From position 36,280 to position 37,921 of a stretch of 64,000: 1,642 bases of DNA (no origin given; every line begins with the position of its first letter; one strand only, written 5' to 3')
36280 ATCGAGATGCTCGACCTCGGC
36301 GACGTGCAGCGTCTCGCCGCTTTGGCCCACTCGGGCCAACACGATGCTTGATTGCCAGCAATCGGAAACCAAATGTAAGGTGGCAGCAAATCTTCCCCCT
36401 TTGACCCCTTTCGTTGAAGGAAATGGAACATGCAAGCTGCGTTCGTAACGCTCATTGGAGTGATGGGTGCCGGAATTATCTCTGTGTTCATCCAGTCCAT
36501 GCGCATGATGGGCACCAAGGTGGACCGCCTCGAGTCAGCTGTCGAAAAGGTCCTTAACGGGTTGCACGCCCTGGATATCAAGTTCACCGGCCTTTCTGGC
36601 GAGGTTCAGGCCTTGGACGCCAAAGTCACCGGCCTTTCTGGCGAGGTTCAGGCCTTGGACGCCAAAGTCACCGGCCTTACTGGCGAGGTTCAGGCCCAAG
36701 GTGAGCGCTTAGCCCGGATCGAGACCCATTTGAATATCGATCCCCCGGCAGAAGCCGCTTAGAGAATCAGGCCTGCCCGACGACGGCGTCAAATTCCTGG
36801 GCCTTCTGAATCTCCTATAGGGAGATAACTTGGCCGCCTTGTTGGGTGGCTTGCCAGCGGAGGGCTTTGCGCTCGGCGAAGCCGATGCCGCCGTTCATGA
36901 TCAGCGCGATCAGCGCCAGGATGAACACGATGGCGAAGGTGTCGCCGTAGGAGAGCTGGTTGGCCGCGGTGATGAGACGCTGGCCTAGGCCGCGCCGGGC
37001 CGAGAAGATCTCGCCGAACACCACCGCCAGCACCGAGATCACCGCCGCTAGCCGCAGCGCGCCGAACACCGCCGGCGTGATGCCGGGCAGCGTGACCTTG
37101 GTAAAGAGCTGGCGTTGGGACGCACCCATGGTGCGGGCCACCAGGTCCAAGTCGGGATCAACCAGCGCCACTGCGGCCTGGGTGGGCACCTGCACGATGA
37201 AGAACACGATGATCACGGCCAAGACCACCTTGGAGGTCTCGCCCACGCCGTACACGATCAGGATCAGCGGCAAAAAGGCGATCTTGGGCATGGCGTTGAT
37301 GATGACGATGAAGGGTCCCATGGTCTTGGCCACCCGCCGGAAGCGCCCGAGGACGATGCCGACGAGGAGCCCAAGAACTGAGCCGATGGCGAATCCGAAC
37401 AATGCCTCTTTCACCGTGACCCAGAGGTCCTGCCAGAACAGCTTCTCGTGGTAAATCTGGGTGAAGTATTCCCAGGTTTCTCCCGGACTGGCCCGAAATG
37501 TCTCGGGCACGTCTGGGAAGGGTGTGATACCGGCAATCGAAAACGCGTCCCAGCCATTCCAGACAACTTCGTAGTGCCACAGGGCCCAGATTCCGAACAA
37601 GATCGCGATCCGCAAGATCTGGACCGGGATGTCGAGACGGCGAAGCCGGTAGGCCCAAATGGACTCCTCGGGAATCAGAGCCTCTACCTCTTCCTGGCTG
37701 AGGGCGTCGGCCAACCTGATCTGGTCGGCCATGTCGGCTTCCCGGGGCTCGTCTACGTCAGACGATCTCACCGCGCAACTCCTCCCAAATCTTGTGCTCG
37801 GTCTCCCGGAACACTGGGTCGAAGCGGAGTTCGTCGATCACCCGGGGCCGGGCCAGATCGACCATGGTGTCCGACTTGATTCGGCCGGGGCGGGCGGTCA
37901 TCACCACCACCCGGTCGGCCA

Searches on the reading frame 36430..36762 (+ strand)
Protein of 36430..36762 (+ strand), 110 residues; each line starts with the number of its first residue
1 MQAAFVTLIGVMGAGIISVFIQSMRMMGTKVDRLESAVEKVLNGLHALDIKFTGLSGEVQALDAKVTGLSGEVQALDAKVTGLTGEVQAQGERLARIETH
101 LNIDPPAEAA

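Call 4: search_protein_families(library=pfam, proteins=[window:36430-36762:+], max_evalue=0.1)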
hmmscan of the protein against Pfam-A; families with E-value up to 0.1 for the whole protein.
window:36430-36762:+ (110 aa): 15 families
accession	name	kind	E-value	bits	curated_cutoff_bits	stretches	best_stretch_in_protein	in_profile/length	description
PF05531.17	NPV_P10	-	2.8e-06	28.2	29.8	2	58-102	12-59/75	Nucleopolyhedrovirus P10 protein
PF10805.13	DUF2730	-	2.1e-05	25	24.9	1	22-70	40-90/102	Protein of unknown function (DUF2730)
PF24362.2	DUF7518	-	6.3e-05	24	27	1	66-108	2-44/104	Family of unknown function (DUF7518)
PF16526.10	CLZ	-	0.00024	21.9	26.7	1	48-96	15-63/71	C-terminal leucine zipper domain of cyclic nucleotide-gated channels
PF04728.18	LPP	-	0.00057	20.6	29.1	0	54-80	4-30/53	Lipoprotein leucine-zipper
PF01519.22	DUF16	-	0.0027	18.6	40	1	51-102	35-86/104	Protein of unknown function DUF16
PF06103.16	DUF948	-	0.0029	18.2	37.2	1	33-97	23-87/89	Bacterial protein of unknown function (DUF948)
PF23991.1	DUF7310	-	0.0034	18.3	40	1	37-89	7-65/83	Coiled-coil region of unknown function (DUF7310)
PF04899.17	MbeD_MobD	-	0.012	16.2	21.6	0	58-83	43-68/70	MbeD/MobD like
PF09006.16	Surfac_D-trimer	-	0.013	15.8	22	0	59-81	1-23/46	Lung surfactant protein D coiled-coil trimerisation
PF10046.14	BLOC1_2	-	0.016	16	33.4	1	33-83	41-91/96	Biogenesis of lysosome-related organelles complex-1 subunit 2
PF04513.17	Baculo_PEP_C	-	0.016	15.7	38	1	25-93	59-129/140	Baculovirus polyhedron envelope protein, PEP, C terminus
PF06005.17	ZapB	-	0.036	15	31.5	1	52-94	20-62/71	Cell division protein ZapB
PF07889.17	DUF1664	-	0.065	13.7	34.6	1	26-79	70-123/124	Protein of unknown function (DUF1664)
PF06825.17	HSBP1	-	0.098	13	28.6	0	24-41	29-46/51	Heat shock factor binding protein 1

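Call 5: search_protein_families(library=padloc, proteins=[window:36430-36762:+], max_evalue=0.1)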
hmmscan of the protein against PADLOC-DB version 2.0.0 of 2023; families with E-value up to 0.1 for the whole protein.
window:36430-36762:+ (110 aa): 2 families
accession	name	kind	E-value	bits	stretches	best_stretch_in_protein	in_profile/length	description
PDLC00514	JetC1|JetC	-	0.0022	13.9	1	3-94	277-370/1117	DUF3584 domain; MukB-like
PDLC02733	PbeC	-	0.03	10.8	1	25-102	418-507/672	PbeC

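Call 6: search_protein_families(library=ncbifam, proteins=[window:36430-36762:+], max_evalue=0.1)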
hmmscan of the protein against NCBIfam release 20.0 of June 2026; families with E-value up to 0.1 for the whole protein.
window:36430-36762:+ (110 aa): 9 families
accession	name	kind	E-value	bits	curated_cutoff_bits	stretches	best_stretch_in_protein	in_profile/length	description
NF011925.1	PRK15396.1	subfamily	1.8e-05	24.9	108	1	51-86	26-61/78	major outer membrane lipoprotein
NF011315.0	PRK14726.1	equivalog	0.00025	19.3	1249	1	31-91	68-127/855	protein translocase subunit SecDF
NF040788.1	S-lay_SlaB_Mtsph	equivalog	0.00032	19.8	700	1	20-85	320-385/416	S-layer protein SlaB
NF052320.1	Cbp1_fam_LP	subfamily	0.0022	17.6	90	1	24-102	111-189/286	Cbp1 family collagen-binding glycoprotein adhesin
NF007428.1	PRK09973.1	equivalog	0.0058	17.1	120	0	55-89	17-49/85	lipoprotein YqhH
NF038218.1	IcmG_DotF_IVB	equivalog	0.0061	16.3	200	1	23-90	118-185/266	type IVB secretion system protein IcmG/DotF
TIGR02168.1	SMC_prok_B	equivalog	0.013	13.2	567.35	1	27-100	230-303/1181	chromosome segregation protein SMC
NF047516.1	LA_3659_fam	equivalog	0.053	13.1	36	1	16-93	41-114/221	LA_3659 family protein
NF047514.1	SpiroCoCo_N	equivalog_domain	0.053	13.1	75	1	16-93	41-114/221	SpiroCoCo family coiled-coil protein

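Call 7: search_protein_families(library=phrogs, proteins=[window:36430-36762:+], max_evalue=0.1)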
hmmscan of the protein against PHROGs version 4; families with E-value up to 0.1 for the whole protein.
window:36430-36762:+ (110 aa): 13 families
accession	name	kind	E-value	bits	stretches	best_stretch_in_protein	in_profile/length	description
phrog_9319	-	unknown function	0.00018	22.8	1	63-96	4-37/68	-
phrog_736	-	unknown function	0.00029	21.9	1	6-101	19-106/112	-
phrog_2658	-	other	0.00055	21.2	1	45-102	68-125/126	hol-like chemotaxis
phrog_1219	-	tail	0.00098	19.9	1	27-87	80-140/233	tail needle protein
phrog_5218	-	unknown function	0.0022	17.2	1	51-101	30-80/1599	-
phrog_13576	-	other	0.0052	18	1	37-99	57-119/126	methyltransferase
phrog_2589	-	tail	0.017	12.4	1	29-101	2113-2187/3686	tail protein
phrog_4704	-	tail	0.03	14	1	29-89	24-84/625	tail length tape measure protein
phrog_18412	-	head and packaging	0.037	14.5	1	28-90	50-116/229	minor head protein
phrog_18805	-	unknown function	0.046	13.6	1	51-93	176-218/457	-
phrog_17470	-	unknown function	0.074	12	1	19-101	156-240/755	-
phrog_5553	-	unknown function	0.096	13.9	0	24-99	9-84/114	-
phrog_4876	-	unknown function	0.099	13.3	0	30-97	87-151/226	-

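Call 22: find_homologous_proteins(query=window:36430-36762:+, max_evalue=0.01)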
Query window:36430-36762:+ (110 aa): 17 proteins with E <= 0.01 among 2148 candidates.
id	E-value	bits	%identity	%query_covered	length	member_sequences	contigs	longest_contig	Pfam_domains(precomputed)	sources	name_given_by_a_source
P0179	7.0e-61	221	100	100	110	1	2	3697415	PF05531.18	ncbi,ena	-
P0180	1.8e-43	165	74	100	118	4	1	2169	-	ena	-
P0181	2.6e-43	164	77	100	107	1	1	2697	-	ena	-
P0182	1.1e-42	162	76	100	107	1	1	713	-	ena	-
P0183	1.3e-42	162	75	100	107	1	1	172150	-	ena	-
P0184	3.3e-18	84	48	100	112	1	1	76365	-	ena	-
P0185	6.4e-13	67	43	100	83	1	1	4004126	-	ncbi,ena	-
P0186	1.8e-12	66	39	100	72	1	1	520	-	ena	-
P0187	4.7e-11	61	43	95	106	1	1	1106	-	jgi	jgi:predicted PurR-regulated permease PerM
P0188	6.2e-11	61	38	100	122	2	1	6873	PF10805.15,PF23991.2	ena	-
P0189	7.6e-11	60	35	100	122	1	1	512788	PF10805.15,PF23991.2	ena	-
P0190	1.2e-8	53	38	95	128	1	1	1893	-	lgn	-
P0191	5.9e-7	48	33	100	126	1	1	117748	PF16526.11,PF10805.15,PF23991.2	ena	-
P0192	1.4e-6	47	32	100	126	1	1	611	PF16526.11,PF10805.15,PF23991.2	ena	-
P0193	1.5e-6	47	48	61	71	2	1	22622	-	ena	-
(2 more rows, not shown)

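Call 23: find_encoding_contigs(protein=P0183, flank=5000, max_places=2)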
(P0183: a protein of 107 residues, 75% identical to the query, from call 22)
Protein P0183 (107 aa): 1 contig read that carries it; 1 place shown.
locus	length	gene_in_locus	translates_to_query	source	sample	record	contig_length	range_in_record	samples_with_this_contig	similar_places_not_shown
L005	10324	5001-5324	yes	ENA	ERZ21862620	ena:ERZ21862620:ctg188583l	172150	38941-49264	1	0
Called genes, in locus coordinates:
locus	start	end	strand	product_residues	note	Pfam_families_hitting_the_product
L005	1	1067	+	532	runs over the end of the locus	PF00664:ABC_membrane, PF00005:ABC_tran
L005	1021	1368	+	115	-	PF00005:ABC_tran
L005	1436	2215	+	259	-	PF00005:ABC_tran, PF13304:AAA_21 (faint)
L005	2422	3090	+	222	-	PF05685:Uma2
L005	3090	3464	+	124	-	-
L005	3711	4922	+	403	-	PF01555:N6_N4_Mtase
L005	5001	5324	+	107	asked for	-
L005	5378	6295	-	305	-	PF00528:BPD_transp_1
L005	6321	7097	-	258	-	PF00005:ABC_tran, PF13304:AAA_21 (faint)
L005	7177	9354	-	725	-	PF13379:NMT1_2, PF09084:NMT1, PF12974:Phosphonate-bd (weak), PF13379:NMT1_2, PF09084:NMT1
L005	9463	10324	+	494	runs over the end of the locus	PF00884:Sulfatase, PF01663:Phosphodiest (faint), PF16347:SGSH_C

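Call 46: find_encoding_contigs(protein=P0185, flank=6000, max_places=2)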
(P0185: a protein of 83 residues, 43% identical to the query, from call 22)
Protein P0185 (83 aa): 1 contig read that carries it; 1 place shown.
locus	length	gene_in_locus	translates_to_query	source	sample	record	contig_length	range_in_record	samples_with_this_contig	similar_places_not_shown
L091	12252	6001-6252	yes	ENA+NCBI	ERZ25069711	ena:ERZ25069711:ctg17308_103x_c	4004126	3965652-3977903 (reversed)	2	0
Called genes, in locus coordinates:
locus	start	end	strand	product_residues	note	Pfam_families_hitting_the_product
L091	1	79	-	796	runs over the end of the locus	-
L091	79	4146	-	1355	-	PF16656:Pur_ac_phosph_N (faint), PF23608:Ig_ILCR1 (faint), PF25059:FN3_DSCAM-DSCAML_C (faint), PF00041:fn3 (weak)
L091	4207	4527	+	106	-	PF01527:HTH_Tnp_1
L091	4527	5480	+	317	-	PF13276:HTH_21, PF00665:rve, PF13683:rve_3, PF13333:rve_2 (weak)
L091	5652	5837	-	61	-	-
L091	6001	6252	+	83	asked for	-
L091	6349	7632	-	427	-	PF00355:Rieske, PF00848:Ring_hydroxyl_A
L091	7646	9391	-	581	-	PF01979:Amidohydro_1 (faint), PF07969:Amidohydro_3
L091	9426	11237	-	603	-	PF07969:Amidohydro_3, PF01979:Amidohydro_1 (faint)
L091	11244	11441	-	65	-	-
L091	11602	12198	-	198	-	PF28530:DUF8426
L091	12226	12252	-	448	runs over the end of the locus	PF13191:AAA_16 (weak), PF13604:AAA_30 (faint)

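Call 47: find_encoding_contigs(protein=P0189, flank=6000, max_places=2)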
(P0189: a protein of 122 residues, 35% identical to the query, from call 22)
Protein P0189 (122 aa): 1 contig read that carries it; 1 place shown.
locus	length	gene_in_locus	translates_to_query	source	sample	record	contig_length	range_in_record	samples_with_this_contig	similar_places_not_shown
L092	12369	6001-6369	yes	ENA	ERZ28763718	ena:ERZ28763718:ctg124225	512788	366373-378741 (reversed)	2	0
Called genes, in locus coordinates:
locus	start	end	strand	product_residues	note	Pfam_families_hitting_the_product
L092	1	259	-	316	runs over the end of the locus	PF02653:BPD_transp_2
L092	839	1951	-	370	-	-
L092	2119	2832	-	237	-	PF13476:AAA_23 (weak), PF00005:ABC_tran, PF13304:AAA_21 (weak)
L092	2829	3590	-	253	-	PF00005:ABC_tran, PF13304:AAA_21 (faint), PF12399:BCA_ABC_TP_C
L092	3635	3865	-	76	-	-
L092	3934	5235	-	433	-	PF13173:AAA_14, PF13635:DUF4143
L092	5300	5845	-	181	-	PF13489:Methyltransf_23, PF13847:Methyltransf_31, PF08241:Methyltransf_11, PF08242:Methyltransf_12, PF13649:Methyltransf_25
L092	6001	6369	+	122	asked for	PF10805:DUF2730 (faint), PF23991:DUF7310 (faint)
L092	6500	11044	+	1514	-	PF00270:DEAD, PF04851:ResIII (weak), PF00271:Helicase_C, PF19306:WHD_Lhr, PF08494:DEAD_assoc, PF23235:WHD_3rd_Lhr, PF23234:WHD_4th_Lhr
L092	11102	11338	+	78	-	-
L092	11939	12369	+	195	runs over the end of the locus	PF13276:HTH_21, PF00665:rve (weak)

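Call 78: search_protein_families(library=pfam, alignment_id=A4, max_evalue=0.01)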
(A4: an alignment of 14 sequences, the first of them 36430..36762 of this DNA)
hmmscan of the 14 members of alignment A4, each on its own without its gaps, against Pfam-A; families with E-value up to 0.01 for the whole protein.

A. member 1, window:36430-36762:+ (110 aa): 8 families
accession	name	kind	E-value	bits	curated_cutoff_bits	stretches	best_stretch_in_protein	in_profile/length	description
PF05531.17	NPV_P10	-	2.8e-06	28.2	29.8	1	58-102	12-59/75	Nucleopolyhedrovirus P10 protein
PF10805.13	DUF2730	-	2.1e-05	25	24.9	1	22-70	40-90/102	Protein of unknown function (DUF2730)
PF24362.2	DUF7518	-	6.3e-05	24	27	1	66-108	2-44/104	Family of unknown function (DUF7518)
PF16526.10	CLZ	-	0.00024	21.9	26.7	0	48-96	15-63/71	C-terminal leucine zipper domain of cyclic nucleotide-gated channels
PF04728.18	LPP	-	0.00057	20.6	29.1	0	54-80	4-30/53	Lipoprotein leucine-zipper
PF01519.22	DUF16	-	0.0027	18.6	40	0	51-102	35-86/104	Protein of unknown function DUF16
PF06103.16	DUF948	-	0.0029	18.2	37.2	1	33-97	23-87/89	Bacterial protein of unknown function (DUF948)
PF23991.1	DUF7310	-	0.0034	18.3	40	0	37-89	7-65/83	Coiled-coil region of unknown function (DUF7310)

B. families by the number of members that match (of 14 scanned): 18 families
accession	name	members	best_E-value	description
PF16526.10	CLZ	6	8.7e-06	C-terminal leucine zipper domain of cyclic nucleotide-gated channels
PF23991.1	DUF7310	5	2.9e-08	Coiled-coil region of unknown function (DUF7310)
PF02346.21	Vac_Fusion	5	3.6e-06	Chordopoxvirus multifunctional envelope protein A27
PF05531.17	NPV_P10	4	2.8e-06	Nucleopolyhedrovirus P10 protein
PF10805.13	DUF2730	4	2.1e-05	Protein of unknown function (DUF2730)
PF24362.2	DUF7518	2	6.3e-05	Family of unknown function (DUF7518)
PF04513.17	Baculo_PEP_C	2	0.00016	Baculovirus polyhedron envelope protein, PEP, C terminus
PF01519.22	DUF16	2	0.0027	Protein of unknown function DUF16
PF01442.23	Apolipoprotein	1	0.00028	Apolipoprotein A1/A4/E domain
PF02183.23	HALZ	1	0.00036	Homeobox associated leucine zipper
PF10779.14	XhlA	1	0.00054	Haemolysin XhlA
PF04728.18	LPP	1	0.00057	Lipoprotein leucine-zipper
PF06825.17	HSBP1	1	0.0024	Heat shock factor binding protein 1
PF06103.16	DUF948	1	0.0029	Bacterial protein of unknown function (DUF948)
PF16326.10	ABC_tran_CTD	1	0.0052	ABC transporter C-terminal domain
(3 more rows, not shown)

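Call 79: find_related_loci(query=A4, collection=viral_contigs, flank=5000)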
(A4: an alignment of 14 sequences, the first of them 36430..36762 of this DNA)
Query A4 (110 aa) in viral_contigs; peptide patterns used: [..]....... (x = any residue, [..] = any of these).
61 stretches matched a pattern; 1 encode a relative of the query (tblastn E <= 1e-3); 1 distinct loci.
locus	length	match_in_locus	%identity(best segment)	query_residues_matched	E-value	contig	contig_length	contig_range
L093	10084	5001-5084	54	80-107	1e-5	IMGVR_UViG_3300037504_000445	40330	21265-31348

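Call 81: find_related_loci(query=A4, collection=metagenome_contigs, flank=6000)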
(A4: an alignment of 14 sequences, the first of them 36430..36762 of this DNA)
Query A4 (110 aa) in metagenome_contigs; peptide patterns used: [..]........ (x = any residue, [..] = any of these).
120 stretches matched a pattern; 10 encode a relative of the query (tblastn E <= 1e-3); 9 distinct loci.
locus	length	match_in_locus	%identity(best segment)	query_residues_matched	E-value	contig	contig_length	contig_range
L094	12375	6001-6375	40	7-110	9e-19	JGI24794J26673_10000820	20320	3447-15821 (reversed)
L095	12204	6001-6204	40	1-110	9e-19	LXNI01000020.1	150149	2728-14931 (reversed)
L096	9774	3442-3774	33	7-110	3e-14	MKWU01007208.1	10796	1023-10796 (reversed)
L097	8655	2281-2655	40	7-110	9e-19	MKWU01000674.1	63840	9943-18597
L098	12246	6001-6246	34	33-104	3e-8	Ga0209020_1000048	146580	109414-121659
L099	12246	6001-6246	34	33-104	3e-8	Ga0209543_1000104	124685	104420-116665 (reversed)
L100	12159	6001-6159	39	51-106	2e-5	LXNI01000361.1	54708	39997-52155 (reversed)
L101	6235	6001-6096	56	78-105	3e-5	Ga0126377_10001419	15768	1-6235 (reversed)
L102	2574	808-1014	35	36-102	6e-5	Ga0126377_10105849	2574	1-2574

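Call 102: search_dna_similar(query=window:36430-36762:+, collection=phages, mode=protein, max_evalue=0.01, max_rows=8)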
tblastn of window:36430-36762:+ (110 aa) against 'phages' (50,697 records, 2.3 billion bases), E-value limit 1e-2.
Records with a match: 5; places in all: 5; records where one place covers at least 80% of the query: 0.
Best place of each record, by identity: <60% 5.
By first word of the organism name: Vibrio 5.
By host as written in the record: - 2; Vibrio alginolyticus AF-1 1; Vibrio parahaemolyticus LCU-VP51 1; Vibrio parahaemolyticus 1.
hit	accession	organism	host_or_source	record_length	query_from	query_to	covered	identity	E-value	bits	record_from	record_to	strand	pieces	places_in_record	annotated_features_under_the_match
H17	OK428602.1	Vibrio phage BX-1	Vibrio alginolyticus AF-1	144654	4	90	79%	30.2%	9e-3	40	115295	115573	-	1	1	hypothetical protein | unclassified head-tail protein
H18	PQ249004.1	Vibrio phage vB_VpaS_SD25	Vibrio parahaemolyticus LCU-VP51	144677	4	90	79%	30.2%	9e-3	40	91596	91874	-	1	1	hypothetical protein | putative neck protein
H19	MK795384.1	Vibrio phage VAP7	sewage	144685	4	90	79%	30.2%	9e-3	40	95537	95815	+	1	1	hypothetical protein | putative neck protein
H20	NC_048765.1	Vibrio phage VAP7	sewage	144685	4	90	79%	30.2%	9e-3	40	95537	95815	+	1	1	hypothetical protein | putative neck protein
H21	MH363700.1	Vibrio phage VP-1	Vibrio parahaemolyticus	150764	8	90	75%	29.3%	6e-3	40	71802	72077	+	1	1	neck protein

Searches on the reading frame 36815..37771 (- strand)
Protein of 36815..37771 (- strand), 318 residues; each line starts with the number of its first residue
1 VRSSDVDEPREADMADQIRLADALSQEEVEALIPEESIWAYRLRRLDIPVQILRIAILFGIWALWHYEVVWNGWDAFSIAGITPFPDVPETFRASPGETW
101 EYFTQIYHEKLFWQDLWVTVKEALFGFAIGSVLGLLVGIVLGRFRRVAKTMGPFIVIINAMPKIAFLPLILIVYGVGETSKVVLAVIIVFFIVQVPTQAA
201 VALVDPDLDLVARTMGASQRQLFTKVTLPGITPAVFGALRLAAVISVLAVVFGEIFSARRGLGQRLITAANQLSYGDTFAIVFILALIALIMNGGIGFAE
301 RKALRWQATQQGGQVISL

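Call 4: search_protein_families(library=pfam, proteins=[window:36815-37771:-], max_evalue=0.1)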
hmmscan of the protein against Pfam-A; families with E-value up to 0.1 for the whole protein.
window:36815-37771:- (318 aa): 2 families
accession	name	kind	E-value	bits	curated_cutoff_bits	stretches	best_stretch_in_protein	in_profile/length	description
PF00528.27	BPD_transp_1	-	1.8e-22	80.4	26.4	1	134-293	5-168/184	Binding-protein-dependent transport system inner membrane component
PF10247.14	Romo1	-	0.066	14.1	27.6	0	125-154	8-37/66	Reactive mitochondrial oxygen species modulator 1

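Call 6: search_protein_families(library=ncbifam, proteins=[window:36815-37771:-], max_evalue=0.1)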
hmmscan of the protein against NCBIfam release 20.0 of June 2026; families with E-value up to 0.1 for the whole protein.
window:36815-37771:- (318 aa): 19 families
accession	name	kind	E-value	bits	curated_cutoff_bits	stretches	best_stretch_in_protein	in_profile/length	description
NF040733.1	ABC_perm_U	equivalog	4.3e-27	95.2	295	1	96-308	38-250/251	ABC transporter permease subunit SaoP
NF008470.0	PRK11365.1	equivalog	2e-24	86.4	347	1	100-309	46-255/263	aliphatic sulfonate ABC transporter permease SsuC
NF007545.0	PRK10160.1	equivalog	1.4e-22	80.5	342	1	107-310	71-274/275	taurine ABC transporter permease TauC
TIGR01183.1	ntrB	equivalog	2.3e-19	69.9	209.05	1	110-298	14-201/202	nitrate ABC transporter permease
TIGR03416.1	ABC_choXWV_perm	equivalog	3.4e-13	49.7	363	1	110-292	82-263/267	choline ABC transporter permease subunit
NF008196.0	PRK10952.1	equivalog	1.3e-11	43.9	439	1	113-297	143-329/356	glycine betaine/L-proline ABC transporter permease ProW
NF043080.1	MMSYN1_0166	equivalog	5.4e-08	32.1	370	1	102-241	85-230/307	oligopeptide ABC transporter permease OppC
NF007047.0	PRK09500.1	equivalog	1.4e-06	28.1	326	1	97-253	41-203/257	spermidine/putrescine ABC transporter permease PotC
TIGR00969.1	3a0106s02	subfamily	1.6e-06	27.8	240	1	98-291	45-261/272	sulfate ABC transporter permease subunit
TIGR02139.1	permease_CysT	equivalog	2.6e-06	27.2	246.1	1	96-290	32-249/265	sulfate ABC transporter permease subunit CysT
TIGR02141.1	modB_ABC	equivalog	2.3e-05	24.1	182.6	1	179-242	80-144/208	molybdate ABC transporter permease subunit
NF011624.0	PRK15050.1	equivalog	3e-05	23.3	247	1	181-244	163-227/297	2-aminoethylphosphonate ABC transporter permease subunit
TIGR01097.1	PhnE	equivalog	6.6e-05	22.5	216.7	1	95-292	50-240/252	phosphonate ABC transporter, permease protein PhnE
NF040839.1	tungstate_WtpB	equivalog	0.00017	21.3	340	1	105-236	35-183/251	tungstate ABC transporter permease WtpB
TIGR03255.1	PhnV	equivalog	0.00019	21.2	358.7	1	118-247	74-210/270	2-aminoethylphosphonate ABC transport system, membrane component PhnV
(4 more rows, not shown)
